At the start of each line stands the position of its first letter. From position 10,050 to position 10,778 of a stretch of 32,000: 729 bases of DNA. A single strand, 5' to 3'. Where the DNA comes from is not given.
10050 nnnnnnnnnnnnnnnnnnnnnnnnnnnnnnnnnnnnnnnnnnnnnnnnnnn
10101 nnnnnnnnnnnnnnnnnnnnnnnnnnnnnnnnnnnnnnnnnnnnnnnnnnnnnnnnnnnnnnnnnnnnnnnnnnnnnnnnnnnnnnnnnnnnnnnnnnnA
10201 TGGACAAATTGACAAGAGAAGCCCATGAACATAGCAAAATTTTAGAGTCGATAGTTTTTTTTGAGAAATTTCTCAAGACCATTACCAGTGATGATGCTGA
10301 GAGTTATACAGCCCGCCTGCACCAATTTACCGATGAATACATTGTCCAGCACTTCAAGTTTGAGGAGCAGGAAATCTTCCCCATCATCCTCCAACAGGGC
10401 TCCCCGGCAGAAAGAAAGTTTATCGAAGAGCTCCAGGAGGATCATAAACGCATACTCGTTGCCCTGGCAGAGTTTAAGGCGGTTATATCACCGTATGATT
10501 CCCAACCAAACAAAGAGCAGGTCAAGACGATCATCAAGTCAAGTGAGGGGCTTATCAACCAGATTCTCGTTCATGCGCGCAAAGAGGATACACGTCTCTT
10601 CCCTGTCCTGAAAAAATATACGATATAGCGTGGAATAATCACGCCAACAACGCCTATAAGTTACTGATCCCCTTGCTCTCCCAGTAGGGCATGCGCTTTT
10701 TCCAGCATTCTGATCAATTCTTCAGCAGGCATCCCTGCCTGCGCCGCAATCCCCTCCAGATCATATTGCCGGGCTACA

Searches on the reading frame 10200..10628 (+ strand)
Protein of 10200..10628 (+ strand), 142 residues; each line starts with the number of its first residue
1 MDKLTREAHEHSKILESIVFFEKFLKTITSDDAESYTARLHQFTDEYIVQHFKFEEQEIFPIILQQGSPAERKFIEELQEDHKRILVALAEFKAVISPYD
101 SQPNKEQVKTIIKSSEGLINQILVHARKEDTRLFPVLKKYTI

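Call 43: search_protein_families(library=pfam, proteins=[window:10200-10628:+], max_evalue=0.001)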
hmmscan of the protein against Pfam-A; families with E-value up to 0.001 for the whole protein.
window:10200-10628:+ (142 aa): 1 family
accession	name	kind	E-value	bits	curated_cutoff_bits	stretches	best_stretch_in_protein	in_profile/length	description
PF01814.28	Hemerythrin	-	4.7e-12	46.9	25.3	1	9-137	8-127/127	Hemerythrin HHE cation binding domain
